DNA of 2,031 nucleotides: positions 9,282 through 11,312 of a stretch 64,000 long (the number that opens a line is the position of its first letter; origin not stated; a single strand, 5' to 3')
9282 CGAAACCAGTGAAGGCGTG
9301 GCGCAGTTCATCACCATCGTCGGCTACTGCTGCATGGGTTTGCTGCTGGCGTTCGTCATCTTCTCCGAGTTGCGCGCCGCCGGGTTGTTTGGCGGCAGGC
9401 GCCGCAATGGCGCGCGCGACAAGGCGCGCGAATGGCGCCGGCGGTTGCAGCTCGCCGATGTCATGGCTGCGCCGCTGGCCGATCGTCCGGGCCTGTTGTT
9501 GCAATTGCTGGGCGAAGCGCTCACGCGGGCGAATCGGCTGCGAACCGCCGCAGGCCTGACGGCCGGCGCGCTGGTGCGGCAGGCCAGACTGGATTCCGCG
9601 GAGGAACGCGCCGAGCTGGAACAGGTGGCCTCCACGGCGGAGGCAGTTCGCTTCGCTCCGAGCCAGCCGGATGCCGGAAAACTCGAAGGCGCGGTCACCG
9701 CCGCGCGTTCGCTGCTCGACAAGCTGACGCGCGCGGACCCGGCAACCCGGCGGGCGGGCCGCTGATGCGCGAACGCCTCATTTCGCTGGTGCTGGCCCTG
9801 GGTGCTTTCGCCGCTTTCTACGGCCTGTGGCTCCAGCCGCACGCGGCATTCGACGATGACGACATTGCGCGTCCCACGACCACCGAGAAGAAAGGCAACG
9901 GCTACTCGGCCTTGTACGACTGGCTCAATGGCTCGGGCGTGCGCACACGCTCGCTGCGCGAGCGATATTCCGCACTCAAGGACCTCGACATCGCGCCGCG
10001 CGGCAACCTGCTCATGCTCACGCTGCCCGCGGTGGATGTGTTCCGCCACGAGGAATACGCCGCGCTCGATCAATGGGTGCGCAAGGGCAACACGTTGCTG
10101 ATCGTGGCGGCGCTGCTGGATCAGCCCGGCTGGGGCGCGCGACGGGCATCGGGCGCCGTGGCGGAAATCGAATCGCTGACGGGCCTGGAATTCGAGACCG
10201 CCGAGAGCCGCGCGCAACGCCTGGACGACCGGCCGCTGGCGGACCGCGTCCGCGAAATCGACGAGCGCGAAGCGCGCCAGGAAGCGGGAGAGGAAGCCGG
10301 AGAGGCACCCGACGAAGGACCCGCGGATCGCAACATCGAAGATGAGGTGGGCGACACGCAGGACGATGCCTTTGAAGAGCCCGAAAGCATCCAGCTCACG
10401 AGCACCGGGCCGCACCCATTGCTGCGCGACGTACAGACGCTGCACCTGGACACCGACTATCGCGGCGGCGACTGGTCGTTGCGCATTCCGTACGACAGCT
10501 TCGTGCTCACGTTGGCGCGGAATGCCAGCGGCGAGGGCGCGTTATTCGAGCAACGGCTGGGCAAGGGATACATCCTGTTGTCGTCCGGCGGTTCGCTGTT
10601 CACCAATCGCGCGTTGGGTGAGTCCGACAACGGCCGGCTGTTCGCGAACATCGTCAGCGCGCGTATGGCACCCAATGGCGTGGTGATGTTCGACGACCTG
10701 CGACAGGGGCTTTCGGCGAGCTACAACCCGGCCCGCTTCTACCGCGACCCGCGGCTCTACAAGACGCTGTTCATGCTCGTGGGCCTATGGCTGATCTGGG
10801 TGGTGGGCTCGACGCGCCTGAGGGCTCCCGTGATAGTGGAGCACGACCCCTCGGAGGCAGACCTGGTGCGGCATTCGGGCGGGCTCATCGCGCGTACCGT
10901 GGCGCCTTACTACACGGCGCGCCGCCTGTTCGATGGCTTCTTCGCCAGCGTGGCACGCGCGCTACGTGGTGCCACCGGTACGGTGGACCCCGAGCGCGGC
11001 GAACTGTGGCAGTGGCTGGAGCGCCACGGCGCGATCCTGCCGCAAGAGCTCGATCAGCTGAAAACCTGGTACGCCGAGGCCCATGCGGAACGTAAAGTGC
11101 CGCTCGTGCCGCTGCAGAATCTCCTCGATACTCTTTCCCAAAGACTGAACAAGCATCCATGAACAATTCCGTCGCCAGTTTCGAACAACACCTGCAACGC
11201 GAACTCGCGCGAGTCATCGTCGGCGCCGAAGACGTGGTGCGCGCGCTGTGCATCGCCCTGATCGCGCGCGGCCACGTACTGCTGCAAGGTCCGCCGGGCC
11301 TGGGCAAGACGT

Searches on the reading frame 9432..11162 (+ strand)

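Call 77: search_protein_families(library=pfam, proteins=[window:9432-11162:+], max_evalue=0.00001)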
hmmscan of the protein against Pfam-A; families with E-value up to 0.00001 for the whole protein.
window:9432-11162:+ (576 aa): 1 family
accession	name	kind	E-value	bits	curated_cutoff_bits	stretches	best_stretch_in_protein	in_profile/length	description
PF14258.12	DUF4350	-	4.4e-16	60.1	30.4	1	153-407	4-180/181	Domain of unknown function (DUF4350)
